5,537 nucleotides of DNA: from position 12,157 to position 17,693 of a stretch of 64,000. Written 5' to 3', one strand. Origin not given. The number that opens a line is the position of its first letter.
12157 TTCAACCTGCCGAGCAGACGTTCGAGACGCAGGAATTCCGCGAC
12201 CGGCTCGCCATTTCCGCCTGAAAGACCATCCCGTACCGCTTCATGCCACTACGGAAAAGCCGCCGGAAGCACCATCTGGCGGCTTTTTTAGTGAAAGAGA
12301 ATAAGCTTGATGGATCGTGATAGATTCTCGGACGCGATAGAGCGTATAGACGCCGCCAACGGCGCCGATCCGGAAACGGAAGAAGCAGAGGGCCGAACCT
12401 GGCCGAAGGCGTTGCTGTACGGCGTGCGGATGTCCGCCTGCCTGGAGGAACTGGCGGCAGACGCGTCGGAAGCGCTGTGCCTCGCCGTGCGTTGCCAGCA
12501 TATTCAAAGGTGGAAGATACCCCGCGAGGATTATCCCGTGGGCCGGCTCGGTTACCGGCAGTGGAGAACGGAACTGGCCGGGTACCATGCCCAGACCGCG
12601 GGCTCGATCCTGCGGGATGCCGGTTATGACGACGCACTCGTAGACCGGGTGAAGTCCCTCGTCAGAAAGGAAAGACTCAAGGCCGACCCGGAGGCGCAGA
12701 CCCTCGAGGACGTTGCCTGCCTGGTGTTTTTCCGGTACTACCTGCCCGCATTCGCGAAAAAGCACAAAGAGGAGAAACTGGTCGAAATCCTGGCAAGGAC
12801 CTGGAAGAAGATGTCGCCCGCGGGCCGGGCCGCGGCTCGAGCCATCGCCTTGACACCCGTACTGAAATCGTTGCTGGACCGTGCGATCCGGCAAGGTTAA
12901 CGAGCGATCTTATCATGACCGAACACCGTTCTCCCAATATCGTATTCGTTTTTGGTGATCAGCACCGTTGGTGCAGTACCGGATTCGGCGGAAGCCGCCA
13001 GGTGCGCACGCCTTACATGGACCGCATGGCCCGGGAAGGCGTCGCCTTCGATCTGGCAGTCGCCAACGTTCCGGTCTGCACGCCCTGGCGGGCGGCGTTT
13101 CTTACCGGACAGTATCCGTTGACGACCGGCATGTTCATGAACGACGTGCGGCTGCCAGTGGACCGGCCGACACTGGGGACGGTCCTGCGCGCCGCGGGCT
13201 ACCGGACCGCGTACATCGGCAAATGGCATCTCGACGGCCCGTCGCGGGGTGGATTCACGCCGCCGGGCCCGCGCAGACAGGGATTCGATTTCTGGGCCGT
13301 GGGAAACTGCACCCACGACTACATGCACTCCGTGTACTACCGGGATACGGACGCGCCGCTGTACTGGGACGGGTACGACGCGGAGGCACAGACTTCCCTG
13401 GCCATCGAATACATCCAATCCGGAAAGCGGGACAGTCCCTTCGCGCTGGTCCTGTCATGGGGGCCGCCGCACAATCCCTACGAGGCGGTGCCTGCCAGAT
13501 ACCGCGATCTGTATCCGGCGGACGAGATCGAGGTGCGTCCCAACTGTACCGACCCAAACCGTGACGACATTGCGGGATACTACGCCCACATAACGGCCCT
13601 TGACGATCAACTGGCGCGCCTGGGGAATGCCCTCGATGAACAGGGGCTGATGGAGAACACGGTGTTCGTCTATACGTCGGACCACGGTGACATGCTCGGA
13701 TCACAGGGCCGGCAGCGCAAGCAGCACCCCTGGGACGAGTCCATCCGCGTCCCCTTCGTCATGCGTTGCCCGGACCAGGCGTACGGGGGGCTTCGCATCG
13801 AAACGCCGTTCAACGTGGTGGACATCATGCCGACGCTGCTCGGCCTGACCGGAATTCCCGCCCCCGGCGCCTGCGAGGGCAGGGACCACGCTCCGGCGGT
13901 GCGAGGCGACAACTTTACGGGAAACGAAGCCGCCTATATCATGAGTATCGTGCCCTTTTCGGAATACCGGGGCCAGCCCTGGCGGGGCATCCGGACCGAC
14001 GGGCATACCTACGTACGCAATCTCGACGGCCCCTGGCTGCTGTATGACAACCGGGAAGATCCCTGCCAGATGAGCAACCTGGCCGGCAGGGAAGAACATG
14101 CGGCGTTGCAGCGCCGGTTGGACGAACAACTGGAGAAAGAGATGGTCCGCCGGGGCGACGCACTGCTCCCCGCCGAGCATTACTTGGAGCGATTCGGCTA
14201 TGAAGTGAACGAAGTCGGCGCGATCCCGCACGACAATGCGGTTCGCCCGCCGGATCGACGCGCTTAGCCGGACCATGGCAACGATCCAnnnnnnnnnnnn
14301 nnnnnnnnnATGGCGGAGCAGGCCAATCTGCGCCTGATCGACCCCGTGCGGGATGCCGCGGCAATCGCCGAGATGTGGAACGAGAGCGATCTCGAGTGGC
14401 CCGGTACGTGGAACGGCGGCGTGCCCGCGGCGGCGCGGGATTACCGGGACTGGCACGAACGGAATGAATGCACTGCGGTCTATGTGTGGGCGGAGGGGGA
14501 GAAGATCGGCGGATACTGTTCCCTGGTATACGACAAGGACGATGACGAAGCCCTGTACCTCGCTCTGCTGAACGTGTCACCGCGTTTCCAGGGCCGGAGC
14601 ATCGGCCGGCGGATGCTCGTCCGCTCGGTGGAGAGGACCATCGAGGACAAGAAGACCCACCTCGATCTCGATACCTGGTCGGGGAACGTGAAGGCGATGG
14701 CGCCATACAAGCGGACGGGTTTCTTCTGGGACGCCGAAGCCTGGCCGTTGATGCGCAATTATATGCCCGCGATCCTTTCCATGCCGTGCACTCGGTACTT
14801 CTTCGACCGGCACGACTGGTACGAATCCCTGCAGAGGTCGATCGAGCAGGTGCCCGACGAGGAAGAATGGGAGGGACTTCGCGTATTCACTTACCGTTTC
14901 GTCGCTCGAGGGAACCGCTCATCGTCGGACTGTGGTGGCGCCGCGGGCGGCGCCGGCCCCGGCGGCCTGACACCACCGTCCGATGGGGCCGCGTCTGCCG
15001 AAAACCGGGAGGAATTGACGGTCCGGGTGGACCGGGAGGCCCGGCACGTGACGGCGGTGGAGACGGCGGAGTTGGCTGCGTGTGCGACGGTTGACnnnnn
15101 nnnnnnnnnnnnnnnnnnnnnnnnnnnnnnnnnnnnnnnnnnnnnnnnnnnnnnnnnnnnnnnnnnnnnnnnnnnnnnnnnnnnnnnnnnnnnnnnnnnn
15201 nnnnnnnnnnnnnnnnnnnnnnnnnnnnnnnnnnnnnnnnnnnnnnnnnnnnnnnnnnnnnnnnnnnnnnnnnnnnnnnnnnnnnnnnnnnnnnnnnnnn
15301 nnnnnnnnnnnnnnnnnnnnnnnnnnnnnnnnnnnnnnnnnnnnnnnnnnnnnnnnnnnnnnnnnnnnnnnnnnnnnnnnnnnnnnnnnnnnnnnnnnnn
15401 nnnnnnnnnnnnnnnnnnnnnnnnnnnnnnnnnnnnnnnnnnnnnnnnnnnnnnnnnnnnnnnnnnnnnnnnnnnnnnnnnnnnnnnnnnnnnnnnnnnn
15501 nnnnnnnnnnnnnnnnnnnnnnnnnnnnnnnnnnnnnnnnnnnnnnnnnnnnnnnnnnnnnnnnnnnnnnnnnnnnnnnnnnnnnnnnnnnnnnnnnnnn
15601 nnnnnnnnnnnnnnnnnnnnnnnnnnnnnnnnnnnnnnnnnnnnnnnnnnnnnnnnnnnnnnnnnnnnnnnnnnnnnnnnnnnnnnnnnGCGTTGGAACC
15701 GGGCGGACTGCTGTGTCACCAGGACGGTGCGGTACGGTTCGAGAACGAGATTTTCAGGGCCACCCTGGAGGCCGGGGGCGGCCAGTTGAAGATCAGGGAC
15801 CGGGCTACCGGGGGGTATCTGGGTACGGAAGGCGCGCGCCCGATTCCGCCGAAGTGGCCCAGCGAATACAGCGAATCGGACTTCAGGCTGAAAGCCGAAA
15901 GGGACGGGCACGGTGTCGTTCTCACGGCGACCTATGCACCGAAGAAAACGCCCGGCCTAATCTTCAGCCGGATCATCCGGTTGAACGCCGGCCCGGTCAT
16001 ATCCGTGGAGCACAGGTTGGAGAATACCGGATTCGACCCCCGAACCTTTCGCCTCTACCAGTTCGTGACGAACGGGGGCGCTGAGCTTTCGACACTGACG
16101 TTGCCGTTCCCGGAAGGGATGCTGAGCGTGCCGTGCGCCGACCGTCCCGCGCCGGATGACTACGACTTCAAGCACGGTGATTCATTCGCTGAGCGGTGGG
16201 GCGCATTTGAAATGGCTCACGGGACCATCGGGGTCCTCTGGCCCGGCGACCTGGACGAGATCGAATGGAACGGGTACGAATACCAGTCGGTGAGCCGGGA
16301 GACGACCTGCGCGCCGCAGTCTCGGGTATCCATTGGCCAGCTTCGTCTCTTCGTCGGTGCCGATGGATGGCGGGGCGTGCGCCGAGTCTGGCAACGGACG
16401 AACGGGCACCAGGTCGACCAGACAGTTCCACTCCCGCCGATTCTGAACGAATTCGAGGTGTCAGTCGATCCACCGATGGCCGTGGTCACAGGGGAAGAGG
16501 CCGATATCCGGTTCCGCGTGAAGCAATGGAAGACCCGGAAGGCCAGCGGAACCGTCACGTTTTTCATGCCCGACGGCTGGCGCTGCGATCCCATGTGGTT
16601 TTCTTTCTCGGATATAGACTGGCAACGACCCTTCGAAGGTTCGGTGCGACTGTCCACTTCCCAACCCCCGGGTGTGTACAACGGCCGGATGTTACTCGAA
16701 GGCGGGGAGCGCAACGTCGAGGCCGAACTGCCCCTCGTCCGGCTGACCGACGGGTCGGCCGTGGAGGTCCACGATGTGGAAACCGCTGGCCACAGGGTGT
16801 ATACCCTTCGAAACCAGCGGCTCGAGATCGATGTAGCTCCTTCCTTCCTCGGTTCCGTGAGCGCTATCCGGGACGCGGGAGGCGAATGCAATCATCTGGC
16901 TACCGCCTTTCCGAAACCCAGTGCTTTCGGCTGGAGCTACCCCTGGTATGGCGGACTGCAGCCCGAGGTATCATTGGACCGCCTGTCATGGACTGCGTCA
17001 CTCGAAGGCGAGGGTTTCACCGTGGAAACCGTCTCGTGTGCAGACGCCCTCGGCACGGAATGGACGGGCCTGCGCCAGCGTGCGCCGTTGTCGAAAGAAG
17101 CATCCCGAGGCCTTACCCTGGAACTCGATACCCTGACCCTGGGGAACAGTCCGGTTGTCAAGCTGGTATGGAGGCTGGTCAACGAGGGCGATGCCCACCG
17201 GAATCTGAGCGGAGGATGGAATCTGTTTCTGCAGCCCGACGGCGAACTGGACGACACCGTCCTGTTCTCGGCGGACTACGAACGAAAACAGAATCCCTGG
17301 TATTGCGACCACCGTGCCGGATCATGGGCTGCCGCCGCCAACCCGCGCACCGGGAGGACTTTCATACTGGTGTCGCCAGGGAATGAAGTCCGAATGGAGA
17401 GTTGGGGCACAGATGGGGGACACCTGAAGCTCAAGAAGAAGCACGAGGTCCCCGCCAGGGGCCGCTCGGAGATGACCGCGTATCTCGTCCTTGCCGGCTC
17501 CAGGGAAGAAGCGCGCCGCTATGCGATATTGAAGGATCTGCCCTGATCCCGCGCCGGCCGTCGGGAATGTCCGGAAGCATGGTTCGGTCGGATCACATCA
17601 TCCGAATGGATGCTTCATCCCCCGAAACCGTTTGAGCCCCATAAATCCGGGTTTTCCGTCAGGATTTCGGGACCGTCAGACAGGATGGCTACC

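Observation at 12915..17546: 1079-aa cytoplasmic GNAT-fusion protein of unknown function next to a sulfatase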

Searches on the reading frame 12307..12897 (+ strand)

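Call 10: search_protein_families(library=pfam, proteins=[window:12307-12897:+], max_evalue=0.001)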
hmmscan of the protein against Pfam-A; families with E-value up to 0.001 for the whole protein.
window:12307-12897:+ (197 aa): 1 family
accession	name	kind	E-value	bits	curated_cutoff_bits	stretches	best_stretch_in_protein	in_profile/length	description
PF13875.12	DUF4202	-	3e-71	239.5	35.1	1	9-189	2-182/183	Domain of unknown function (DUF4202)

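Call 69: search_protein_families(library=padloc, proteins=[window:12307-12897:+], max_evalue=0.01)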
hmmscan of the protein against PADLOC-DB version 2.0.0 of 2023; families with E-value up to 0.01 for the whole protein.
window:12307-12897:+ (197 aa): 0 families

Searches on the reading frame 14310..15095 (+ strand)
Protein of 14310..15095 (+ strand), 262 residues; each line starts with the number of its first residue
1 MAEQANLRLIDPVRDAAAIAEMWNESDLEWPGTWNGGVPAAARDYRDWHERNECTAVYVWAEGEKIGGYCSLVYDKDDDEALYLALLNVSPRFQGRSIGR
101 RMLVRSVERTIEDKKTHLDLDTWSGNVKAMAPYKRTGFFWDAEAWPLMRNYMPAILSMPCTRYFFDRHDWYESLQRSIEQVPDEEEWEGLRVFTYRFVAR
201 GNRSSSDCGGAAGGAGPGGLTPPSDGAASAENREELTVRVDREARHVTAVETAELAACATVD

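Call 76: predict_structure(alignment_id=A3)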
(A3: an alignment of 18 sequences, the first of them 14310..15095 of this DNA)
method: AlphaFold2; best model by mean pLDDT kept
length: 262 residues; sequences in the alignment: 18
mean_pLDDT: 85.6   pTM: 0.82
mean pLDDT of the five models: 85.6, 85.1, 81.2, 80.6, 78.7
residues with pLDDT >= 90: 175; 70-90: 46; 50-70: 19; < 50: 22
segments of 3 or more residues with pLDDT < 50: 208-229
pLDDT, mean of each block of 10 residues (from residue 1): 81 96 89 79 94 95 96 95 94 92 96 97 75 92 87 96 94 91 91 94 55 41 46 87 94 83 60
secondary structure, 60 per line:
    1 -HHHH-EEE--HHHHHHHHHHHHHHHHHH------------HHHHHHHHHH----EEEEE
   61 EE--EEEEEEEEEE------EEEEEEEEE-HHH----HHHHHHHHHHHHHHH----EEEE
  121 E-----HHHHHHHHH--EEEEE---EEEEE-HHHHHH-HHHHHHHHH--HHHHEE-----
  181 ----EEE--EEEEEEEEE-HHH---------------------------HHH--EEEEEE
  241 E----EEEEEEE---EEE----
elements in order: H2-5 E7-9 H12-29 H42-51 E56-62 E65-74 E81-89 H98-112 E117-121 H127-135 E138-142 E146-150 H152-157 H159-167 H170-173 E185-187 E190-198 E235-241 E246-252 E256-258
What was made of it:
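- On GNAT (GCN5-related N-acetyltransferase) superfamily: AF2 N-terminal model with pLDDT 85.6 (call 76).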

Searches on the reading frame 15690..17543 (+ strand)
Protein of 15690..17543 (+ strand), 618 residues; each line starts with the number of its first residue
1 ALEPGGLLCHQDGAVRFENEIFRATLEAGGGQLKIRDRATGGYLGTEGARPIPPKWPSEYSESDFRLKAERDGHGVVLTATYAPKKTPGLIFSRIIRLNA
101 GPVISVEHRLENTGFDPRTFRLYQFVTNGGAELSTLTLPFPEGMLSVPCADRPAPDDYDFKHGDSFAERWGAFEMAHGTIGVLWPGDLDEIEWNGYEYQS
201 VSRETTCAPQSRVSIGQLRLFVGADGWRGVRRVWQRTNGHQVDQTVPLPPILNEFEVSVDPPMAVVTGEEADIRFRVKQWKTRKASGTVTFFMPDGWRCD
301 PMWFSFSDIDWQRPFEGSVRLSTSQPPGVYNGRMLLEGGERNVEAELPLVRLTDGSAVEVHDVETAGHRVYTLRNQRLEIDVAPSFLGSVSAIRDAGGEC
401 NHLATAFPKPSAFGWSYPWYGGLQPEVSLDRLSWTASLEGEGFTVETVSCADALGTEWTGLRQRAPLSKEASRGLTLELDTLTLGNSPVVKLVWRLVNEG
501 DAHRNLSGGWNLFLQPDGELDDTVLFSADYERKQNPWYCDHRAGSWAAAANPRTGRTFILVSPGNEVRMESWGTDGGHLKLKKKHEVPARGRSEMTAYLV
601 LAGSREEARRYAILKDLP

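Call 37: search_protein_representatives(protein=window:15690-17543:+)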
Query: 618 residues. Proteins with E-value up to 0.001 (for the whole library): 403; up to 1e-10: 264; up to 1e-30: 109. The best 150 are listed.
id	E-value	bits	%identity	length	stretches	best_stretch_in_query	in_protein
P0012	0.0e+00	1102.8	76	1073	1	1-617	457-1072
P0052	1.7e-159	548.9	43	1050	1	1-614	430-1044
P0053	3.5e-136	471.9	40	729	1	5-617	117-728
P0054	7.0e-114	398.2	37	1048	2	6-617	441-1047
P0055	7.0e-111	388.3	49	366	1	255-617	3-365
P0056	2.9e-103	363.1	38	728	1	4-615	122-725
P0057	5.3e-102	358.9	40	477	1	151-617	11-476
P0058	4.2e-97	342.7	33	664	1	14-617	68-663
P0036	3.4e-94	333.1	32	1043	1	2-613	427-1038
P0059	3.0e-87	310.2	33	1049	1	1-612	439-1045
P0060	1.1e-86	308.4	34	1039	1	5-617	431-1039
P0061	1.1e-84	301.7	35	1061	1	2-617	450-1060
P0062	2.2e-83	297.4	31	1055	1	2-612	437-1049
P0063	4.3e-83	296.5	33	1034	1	2-618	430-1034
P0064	6.5e-81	289.3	33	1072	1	5-615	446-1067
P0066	2.4e-77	277.5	30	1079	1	15-615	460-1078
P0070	1.0e-74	268.8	29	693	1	11-614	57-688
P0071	1.1e-74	268.6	32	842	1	21-616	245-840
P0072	3.5e-74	267.0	31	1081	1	2-618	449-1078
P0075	9.9e-65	235.8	31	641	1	4-615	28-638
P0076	1.1e-63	232.3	28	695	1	15-614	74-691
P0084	5.1e-59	216.9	29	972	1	2-614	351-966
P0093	5.0e-53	197.1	29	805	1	14-618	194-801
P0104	4.7e-45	170.8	29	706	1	3-616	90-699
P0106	1.8e-43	165.6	28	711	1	12-615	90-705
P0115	2.5e-41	158.4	30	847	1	12-614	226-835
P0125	3.6e-38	148.0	25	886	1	1-613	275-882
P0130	4.5e-36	141.1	27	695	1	15-617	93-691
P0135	1.6e-35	139.3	29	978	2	368-618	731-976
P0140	6.2e-35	137.3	37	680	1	381-614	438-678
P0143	1.6e-34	135.9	31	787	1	18-616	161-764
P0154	9.3e-32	126.8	27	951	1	17-612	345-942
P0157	4.4e-31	124.6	26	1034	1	17-617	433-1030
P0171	1.4e-28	116.4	24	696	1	53-614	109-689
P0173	3.1e-28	115.2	27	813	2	326-541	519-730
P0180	1.7e-27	112.8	22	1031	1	2-617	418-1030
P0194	7.4e-26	107.4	23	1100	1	17-607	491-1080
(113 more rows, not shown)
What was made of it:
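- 14310..17546 (+): Complete gene for the 1078-aa GNAT-fusion protein (stop included). 403 clusters at 50% identity match the C-terminal 618 aa (call 37).
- About 1030-1100 aa proteins with the module at the same offset dominate the 403 clusters (call 37).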

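Call 39: search_protein_families(library=pfam, proteins=[P0053, P0056, P0058, P0070, P0076, P0104, P0106, P0130, P0171, P0075], max_evalue=0.01)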
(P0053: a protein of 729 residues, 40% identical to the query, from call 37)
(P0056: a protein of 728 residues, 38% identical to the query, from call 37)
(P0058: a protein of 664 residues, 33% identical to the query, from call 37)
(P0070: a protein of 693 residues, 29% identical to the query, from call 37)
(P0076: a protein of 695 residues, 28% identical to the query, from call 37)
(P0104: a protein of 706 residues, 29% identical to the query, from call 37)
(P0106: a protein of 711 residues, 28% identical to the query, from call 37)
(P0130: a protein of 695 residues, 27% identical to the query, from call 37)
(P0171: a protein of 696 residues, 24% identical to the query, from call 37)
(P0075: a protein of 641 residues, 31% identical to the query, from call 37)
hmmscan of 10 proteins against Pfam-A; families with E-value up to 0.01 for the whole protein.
P0053 (729 aa): 0 families

P0056 (728 aa): 0 families

P0058 (664 aa): 0 families

P0070 (693 aa): 0 families

P0076 (695 aa): 1 family
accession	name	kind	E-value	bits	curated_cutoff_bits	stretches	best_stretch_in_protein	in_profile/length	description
PF10633.15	NPCBM_assoc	-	0.00029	21.4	24.4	1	333-403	5-73/78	NPCBM-associated, NEW3 domain of alpha-galactosidase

P0104 (706 aa): 0 families

P0106 (711 aa): 0 families

P0130 (695 aa): 1 family
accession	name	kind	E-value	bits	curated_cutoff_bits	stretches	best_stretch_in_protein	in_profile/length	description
PF10633.15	NPCBM_assoc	-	0.0024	18.5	24.4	1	356-408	17-70/78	NPCBM-associated, NEW3 domain of alpha-galactosidase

P0171 (696 aa): 0 families

P0075 (641 aa): 0 families

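Call 62: find_encoding_contigs(protein=P0070, flank=8000, max_places=2)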
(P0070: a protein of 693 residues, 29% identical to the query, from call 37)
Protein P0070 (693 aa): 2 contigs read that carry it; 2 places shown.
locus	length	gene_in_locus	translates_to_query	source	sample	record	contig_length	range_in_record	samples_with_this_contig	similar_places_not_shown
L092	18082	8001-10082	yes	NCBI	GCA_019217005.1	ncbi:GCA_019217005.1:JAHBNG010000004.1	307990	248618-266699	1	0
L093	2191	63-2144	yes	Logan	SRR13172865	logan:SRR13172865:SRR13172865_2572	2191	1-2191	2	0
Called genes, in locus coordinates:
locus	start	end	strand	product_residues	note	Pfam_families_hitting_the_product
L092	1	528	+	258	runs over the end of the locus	PF12746:GNAT_acetyltran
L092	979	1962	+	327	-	PF00583:Acetyltransf_1 (faint)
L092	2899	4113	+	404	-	PF02463:SMC_N (weak), PF00005:ABC_tran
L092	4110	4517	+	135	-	PF04828:GFA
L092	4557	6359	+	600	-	PF00664:ABC_membrane, PF00005:ABC_tran, PF02463:SMC_N (faint)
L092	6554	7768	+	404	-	PF13302:Acetyltransf_3 (weak), PF00583:Acetyltransf_1, PF13673:Acetyltransf_10, PF13508:Acetyltransf_7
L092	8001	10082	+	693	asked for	-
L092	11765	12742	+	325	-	PF00583:Acetyltransf_1 (weak)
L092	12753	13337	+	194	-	PF00583:Acetyltransf_1, PF13508:Acetyltransf_7, PF08445:FR47, PF14542:Acetyltransf_CG, PF13673:Acetyltransf_10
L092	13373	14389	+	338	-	-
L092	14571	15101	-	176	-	PF00583:Acetyltransf_1, PF13508:Acetyltransf_7 (weak)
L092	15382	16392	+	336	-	PF01636:APH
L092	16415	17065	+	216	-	PF05685:Uma2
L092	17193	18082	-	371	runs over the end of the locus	PF03415:Peptidase_C11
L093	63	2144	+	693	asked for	-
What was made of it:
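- L092 carries a GNAT-rich island with an APH gene and ABC exporters (call 62).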

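Call 63: find_encoding_contigs(protein=P0130, flank=8000, max_places=2)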
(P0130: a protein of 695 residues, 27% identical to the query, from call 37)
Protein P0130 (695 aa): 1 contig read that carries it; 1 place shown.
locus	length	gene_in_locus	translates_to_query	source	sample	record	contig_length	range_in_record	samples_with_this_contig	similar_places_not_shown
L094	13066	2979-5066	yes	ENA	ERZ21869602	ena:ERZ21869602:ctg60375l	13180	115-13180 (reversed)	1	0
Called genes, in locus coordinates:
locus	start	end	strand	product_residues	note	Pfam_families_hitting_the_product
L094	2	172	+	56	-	?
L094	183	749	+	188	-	-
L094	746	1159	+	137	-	PF15892:BNR_4 (weak)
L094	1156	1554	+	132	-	-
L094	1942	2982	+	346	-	PF13302:Acetyltransf_3 (weak), PF13480:Acetyltransf_6 (faint), PF00583:Acetyltransf_1, PF13673:Acetyltransf_10 (weak), PF13508:Acetyltransf_7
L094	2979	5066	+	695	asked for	-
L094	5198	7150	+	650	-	PF20581:DUF6785, PF20580:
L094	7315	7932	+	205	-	-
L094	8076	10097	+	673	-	PF01839:FG-GAP (faint), PF13517:FG-GAP_3 (weak)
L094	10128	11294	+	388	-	-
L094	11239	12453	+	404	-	-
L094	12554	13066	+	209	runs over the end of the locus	?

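Call 87: search_protein_families(library=pfam, proteins=[P0135, P0140, P0173, P0143, P0093, P0071, P0115, P0125, P0084, P0154], max_evalue=0.001)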
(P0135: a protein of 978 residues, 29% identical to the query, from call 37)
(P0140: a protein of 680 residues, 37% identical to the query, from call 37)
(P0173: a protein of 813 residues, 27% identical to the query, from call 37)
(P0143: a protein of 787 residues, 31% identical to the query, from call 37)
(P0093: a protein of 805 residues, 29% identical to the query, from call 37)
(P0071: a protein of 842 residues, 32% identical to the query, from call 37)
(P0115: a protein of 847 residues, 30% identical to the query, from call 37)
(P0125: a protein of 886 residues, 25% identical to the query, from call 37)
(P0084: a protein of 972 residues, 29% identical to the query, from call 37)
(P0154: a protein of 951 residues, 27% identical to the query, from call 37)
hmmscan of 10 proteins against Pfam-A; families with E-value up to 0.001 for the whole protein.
P0135 (978 aa): 5 families
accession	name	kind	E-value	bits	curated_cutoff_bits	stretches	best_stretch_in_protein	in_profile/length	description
PF00583.31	Acetyltransf_1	-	1.1e-15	58.3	20.7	1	47-132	31-116/116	Acetyltransferase (GNAT) family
PF13508.13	Acetyltransf_7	-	8.7e-10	39.3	27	1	52-132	6-82/84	Acetyltransferase (GNAT) domain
PF13673.13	Acetyltransf_10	-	3.9e-09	37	23.6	1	34-133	17-108/128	Acetyltransferase (GNAT) domain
PF08445.16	FR47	-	3.1e-05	24.3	22.1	1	64-132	10-77/86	FR47-like protein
PF13302.13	Acetyltransf_3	-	0.00034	21.8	25.4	0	30-132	30-137/138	Acetyltransferase (GNAT) domain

P0140 (680 aa): 4 families
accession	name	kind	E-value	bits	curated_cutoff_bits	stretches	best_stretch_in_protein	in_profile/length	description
PF00583.31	Acetyltransf_1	-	1.3e-08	35.6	20.7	1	6-55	67-116/116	Acetyltransferase (GNAT) family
PF13508.13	Acetyltransf_7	-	3.2e-05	24.7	27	1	6-55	36-82/84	Acetyltransferase (GNAT) domain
PF13673.13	Acetyltransf_10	-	4.4e-05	23.9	23.6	1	3-57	56-109/128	Acetyltransferase (GNAT) domain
PF08445.16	FR47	-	0.00092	19.6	22.1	0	3-55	26-77/86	FR47-like protein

P0173 (813 aa): 0 families

P0143 (787 aa): 0 families

P0093 (805 aa): 0 families

P0071 (842 aa): 0 families

P0115 (847 aa): 0 families

P0125 (886 aa): 0 families

P0084 (972 aa): 2 families
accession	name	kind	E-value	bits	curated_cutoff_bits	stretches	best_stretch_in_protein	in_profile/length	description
PF00583.31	Acetyltransf_1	-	3.1e-09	37.5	20.7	1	4-63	57-116/116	Acetyltransferase (GNAT) family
PF13508.13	Acetyltransf_7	-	1.5e-05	25.7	27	1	7-63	30-82/84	Acetyltransferase (GNAT) domain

P0154 (951 aa): 0 families
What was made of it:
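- Hits at odd offsets are truncated fragments, and none has a different catalytic N-terminus (calls 39, 87).
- Tried and rejected: Other hits at odd offsets are truncated (call 87).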
